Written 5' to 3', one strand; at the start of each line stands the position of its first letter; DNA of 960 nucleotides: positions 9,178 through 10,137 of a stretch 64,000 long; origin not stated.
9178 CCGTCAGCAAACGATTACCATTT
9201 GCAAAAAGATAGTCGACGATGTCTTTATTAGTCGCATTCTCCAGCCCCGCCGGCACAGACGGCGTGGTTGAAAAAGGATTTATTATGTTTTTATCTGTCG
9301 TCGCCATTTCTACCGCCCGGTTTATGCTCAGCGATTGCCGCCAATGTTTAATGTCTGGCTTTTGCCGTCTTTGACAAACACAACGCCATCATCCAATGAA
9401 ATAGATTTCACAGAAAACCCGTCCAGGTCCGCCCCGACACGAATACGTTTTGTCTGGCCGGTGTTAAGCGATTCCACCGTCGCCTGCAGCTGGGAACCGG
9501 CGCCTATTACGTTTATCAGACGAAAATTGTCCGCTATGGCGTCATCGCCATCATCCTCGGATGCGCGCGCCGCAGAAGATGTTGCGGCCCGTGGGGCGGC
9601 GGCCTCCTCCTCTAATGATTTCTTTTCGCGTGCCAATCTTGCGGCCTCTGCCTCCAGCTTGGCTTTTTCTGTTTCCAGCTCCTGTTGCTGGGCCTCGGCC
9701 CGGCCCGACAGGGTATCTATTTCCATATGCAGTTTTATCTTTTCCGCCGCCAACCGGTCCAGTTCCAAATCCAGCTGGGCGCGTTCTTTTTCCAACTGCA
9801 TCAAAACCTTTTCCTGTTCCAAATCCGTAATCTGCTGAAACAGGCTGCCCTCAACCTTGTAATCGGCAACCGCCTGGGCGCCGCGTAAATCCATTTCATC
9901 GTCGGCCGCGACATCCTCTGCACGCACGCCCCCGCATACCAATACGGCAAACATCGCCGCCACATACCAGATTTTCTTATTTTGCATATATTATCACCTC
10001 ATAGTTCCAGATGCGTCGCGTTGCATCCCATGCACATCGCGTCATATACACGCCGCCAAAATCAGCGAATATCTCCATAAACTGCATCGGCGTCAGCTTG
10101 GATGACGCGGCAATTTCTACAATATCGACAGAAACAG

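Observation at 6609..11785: Minimal type IVb-pilus-like assembly core inserted downstream of lpxC, without pilin, peptidase or secretin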

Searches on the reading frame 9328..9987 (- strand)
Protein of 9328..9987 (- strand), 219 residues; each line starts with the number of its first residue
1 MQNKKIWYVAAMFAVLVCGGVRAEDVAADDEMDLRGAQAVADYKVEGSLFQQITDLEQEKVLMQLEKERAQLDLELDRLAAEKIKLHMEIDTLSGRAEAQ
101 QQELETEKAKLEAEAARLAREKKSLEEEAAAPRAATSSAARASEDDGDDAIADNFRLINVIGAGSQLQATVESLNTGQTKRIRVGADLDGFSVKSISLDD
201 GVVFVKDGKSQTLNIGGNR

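Call 3: search_protein_families(library=pfam, proteins=[window:9328-9987:-], max_evalue=1)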
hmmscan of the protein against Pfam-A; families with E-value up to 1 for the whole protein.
window:9328-9987:- (219 aa): 9 families
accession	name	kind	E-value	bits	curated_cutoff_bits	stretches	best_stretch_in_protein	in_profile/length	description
PF11068.13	YlqD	-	0.0037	18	27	2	94-203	22-127/131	YlqD protein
PF20492.3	ERM_helical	-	0.04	14.4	40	1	57-140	31-117/120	Ezrin/radixin/moesin, alpha-helical domain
PF05549.16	Allexi_40kDa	-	0.049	13.6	26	1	51-144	69-160/271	Allexivirus 40kDa protein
PF03961.19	FapA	-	0.094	12.7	31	1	43-132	130-229/272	Flagellar Assembly Protein A beta solenoid domain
PF01499.21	Herpes_UL25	-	0.17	10.9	25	1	53-151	36-134/555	Herpesvirus UL25 family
PF24319.2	DUF7491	-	0.38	11.5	30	0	51-112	14-80/90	Coiled-coil region of unknown function (DUF7491)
PF07989.16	Cnn_1N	-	0.42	11.3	28.5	0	57-128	4-65/74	Centrosomin N-terminal motif 1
PF12325.13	TMF_TATA_bd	-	0.53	10.9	29.1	0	98-129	18-49/115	TATA element modulatory factor 1 TATA binding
PF04977.20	DivIC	-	0.54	10.5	28.9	1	62-97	19-55/80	Septum formation initiator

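Call 4: search_protein_families(library=ncbifam, proteins=[window:9328-9987:-], max_evalue=1)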
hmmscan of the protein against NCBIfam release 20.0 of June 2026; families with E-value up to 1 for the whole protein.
window:9328-9987:- (219 aa): 17 families
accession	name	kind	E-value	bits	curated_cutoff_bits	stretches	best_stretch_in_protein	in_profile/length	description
TIGR03021.1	pilP_fam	equivalog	4.9e-08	34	34.65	1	102-200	8-115/119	type IV pilus biogenesis protein PilP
NF045487.1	ASRP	equivalog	0.001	17.8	300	1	57-132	109-182/593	archaea-specific SMC-related protein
TIGR04523.1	Mplasa_alph_rch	subfamily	0.0023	15.9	270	1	49-129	389-470/745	helix-rich protein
NF038350.1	taxis_HmpF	equivalog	0.0057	15.1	200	1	55-130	111-190/553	pilus motility taxis protein HmpF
TIGR01069.2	mutS2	equivalog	0.0072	14.7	400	1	57-149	517-606/790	endonuclease MutS2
NF009344.0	PRK12705.1-1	equivalog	0.0074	14.9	831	1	58-130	82-155/572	hypothetical protein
NF047368.1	collar_FlbB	equivalog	0.014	15.2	110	1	48-131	31-110/193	periplasmic-type flagellar collar protein FlbB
NF005415.0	PRK06991.1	equivalog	0.035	13.8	281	1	92-152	140-200/284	electron transport complex subunit RsxB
NF038025.1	dapto_LiaX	exception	0.048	12.4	350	1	53-135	102-184/512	daptomycin-sensing surface protein LiaX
NF041853.1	hythiocyan_redase_MerA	equivalog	0.052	12.4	650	1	51-122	184-254/440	hypothiocyanous acid reductase MerA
NF045780.1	TrlF_fam_ATP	equivalog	0.07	11.8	350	1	54-176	464-589/944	TrlF family AAA-like ATPase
TIGR01843.1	type_I_hlyD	subfamily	0.078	11.9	208.65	1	51-142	118-203/422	HlyD family type I secretion periplasmic adaptor subunit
TIGR00414.1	serS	equivalog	0.22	10.5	301.65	1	55-129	26-99/418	serine--tRNA ligase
NF033885.1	conj_TraP_IncI1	equivalog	0.25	11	135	1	56-138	77-159/217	conjugal transfer protein TraP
NF005283.0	PRK06800.1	equivalog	0.41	10.4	192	0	72-125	36-85/228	flagellar assembly protein H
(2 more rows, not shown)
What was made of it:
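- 9328..9987 (-): pilP2-like gene. Secreted 219-aa protein with a signal peptide, a coiled coil (about residues 50-135) and a C-terminal beta domain. Its start overlaps the end of pilO by 11 nt. TIGR03021 pilP_fam, E 4.9e-8, 34.0 bits against a cutoff of 34.65 (call 4).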

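Call 50: search_solved_structures(query=window:9328-9987:-, max_evalue=10, show_alignments=2)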
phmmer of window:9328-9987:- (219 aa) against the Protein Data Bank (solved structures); distinct sequences matched with E-value up to 10: 23.
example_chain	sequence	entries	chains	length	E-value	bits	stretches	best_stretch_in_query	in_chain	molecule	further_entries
3a5t_A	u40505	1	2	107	0.052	17.1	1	63-102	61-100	Transcription factor MafG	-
7x5e_A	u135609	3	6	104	0.068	16.7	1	63-102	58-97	Transcription factor MafG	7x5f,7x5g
5vpa_A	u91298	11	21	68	0.15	15.6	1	66-127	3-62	Protein fosB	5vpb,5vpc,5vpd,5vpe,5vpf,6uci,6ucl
9oc3_F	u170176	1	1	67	0.18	15.3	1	66-127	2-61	Protein FosB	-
2gd7_A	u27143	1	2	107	0.44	14.1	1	58-132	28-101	HEXIM1 protein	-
2y22_A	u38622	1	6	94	0.51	13.8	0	63-103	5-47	ALPHA-CRYSTALLIN B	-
9dsm_A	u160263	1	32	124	0.55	13.7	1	50-112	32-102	Sjogren's Syndrome Nuclear Autoantigen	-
2wj7_A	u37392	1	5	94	0.65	13.5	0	63-103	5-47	ALPHA-CRYSTALLIN B CHAIN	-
5iva_B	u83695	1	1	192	0.72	13.3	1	56-133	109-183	LPS-assembly lipoprotein LptE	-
2wt7_A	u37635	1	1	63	0.73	13.3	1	71-129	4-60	PROTO-ONCOGENE PROTEIN C-FOS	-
2y1z_A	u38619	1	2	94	0.94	13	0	63-103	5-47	ALPHA-CRYSTALLIN B CHAIN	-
2n0k_A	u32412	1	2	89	0.98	12.9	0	63-103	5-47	Alpha-crystallin B chain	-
1fos_E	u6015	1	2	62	1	12.9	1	75-129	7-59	P55-C-FOS PROTO-ONCOGENE PROTEIN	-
4m5s_A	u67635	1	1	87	1.1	12.8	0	63-103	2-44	Alpha-crystallin B chain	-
3l1g_A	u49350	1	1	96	1.2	12.6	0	63-103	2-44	Alpha-crystallin B chain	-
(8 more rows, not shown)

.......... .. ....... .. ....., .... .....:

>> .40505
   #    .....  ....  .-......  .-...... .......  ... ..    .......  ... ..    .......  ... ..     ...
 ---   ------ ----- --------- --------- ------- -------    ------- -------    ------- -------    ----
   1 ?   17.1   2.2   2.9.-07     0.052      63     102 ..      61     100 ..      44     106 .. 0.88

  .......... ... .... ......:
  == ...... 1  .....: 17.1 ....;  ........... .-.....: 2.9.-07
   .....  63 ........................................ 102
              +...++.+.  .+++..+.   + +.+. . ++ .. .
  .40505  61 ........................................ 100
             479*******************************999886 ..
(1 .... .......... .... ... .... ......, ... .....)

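Call 64: search_protein_families(library=ncbifam, alignment_id=A4, max_evalue=0.001)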
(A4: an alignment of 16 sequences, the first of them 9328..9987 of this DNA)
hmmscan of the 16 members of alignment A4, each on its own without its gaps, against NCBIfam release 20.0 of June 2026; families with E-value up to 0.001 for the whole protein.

A. member 1, window:9328-9987:- (219 aa): 1 family
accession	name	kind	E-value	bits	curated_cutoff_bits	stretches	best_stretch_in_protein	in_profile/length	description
TIGR03021.1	pilP_fam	equivalog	4.9e-08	34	34.65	1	102-200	8-115/119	type IV pilus biogenesis protein PilP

B. families by the number of members that match (of 16 scanned): 11 families
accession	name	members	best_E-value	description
TIGR03021.1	pilP_fam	16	1.8e-10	type IV pilus biogenesis protein PilP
NF045487.1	ASRP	11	6.9e-06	archaea-specific SMC-related protein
NF009344.0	PRK12705.1-1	9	2.8e-05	hypothetical protein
TIGR04523.1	Mplasa_alph_rch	3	1.1e-05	helix-rich protein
TIGR02169.1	SMC_prok_A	2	9.5e-05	chromosome segregation protein SMC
NF038350.1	taxis_HmpF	2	0.00018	pilus motility taxis protein HmpF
NF038218.1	IcmG_DotF_IVB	1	7.7e-06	type IVB secretion system protein IcmG/DotF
NF041511.1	PA2816_fam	1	0.0003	PA2816 family glutamine-rich protein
NF043058.1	T4SS_LegC2C7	1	0.0003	LegC2/C7 family Dot/Icm T4SS effector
TIGR01069.2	mutS2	1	0.00044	endonuclease MutS2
TIGR02168.1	SMC_prok_B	1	0.0009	chromosome segregation protein SMC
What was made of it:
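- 9328..9987 (-): All 16 orthologues tested match the same model, best E 1.8e-10 (call 64).
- On Type IVb pilus, PilO2-containing (R64/Tfp7-like) variant: All 16 orthologues match the model, best E 1.8e-10 (call 64).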

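Call 65: search_solved_structures(query=A4, max_evalue=10, show_alignments=0)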
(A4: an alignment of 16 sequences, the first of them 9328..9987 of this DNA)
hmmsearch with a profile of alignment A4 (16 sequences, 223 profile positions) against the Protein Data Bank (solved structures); distinct sequences matched with E-value up to 10: 16.
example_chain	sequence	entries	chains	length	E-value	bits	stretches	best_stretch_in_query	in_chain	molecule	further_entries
2lf0_A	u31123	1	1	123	0.016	18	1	99-161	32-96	Uncharacterized protein yibL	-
5vpa_A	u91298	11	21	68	0.16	14.8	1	70-130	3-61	Protein fosB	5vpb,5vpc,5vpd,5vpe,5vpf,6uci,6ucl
9oc3_F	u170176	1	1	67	0.16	14.7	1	70-130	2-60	Protein FosB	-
3a5t_A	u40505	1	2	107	0.17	14.7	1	68-105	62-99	Transcription factor MafG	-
7x5e_A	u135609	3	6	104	0.17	14.7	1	68-105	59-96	Transcription factor MafG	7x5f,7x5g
9e5c_6k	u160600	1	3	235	0.52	13.1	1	101-150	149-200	Dynein arm light chain, axonemal, putative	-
9dsm_A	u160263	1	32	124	0.64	12.8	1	53-116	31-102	Sjogren's Syndrome Nuclear Autoantigen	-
9y6s_6n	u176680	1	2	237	0.72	12.6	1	108-152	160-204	Dynein arm light chain, putative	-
1u2u_A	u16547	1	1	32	0.79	12.5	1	107-131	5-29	General control protein GCN4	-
5es4_A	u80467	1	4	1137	1.2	11.9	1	33-85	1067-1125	Integrin alpha-X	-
1kdd_A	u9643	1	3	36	1.7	11.4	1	102-130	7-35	GCN4 ACID BASE HETERODIMER ACID-d12La16I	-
9rux_A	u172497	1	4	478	2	11.2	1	46-187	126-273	Disrupted in schizophrenia 1 homolog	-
1kd8_A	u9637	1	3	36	2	11.1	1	102-130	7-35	GCN4 ACID BASE HETERODIMER ACID-d12Ia16V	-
1kd9_A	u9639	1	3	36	3.1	10.5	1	102-130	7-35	GCN4 ACID BASE HETERODIMER ACID-d12La16L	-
2gd7_A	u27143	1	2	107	6.2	9.5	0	75-93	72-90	HEXIM1 protein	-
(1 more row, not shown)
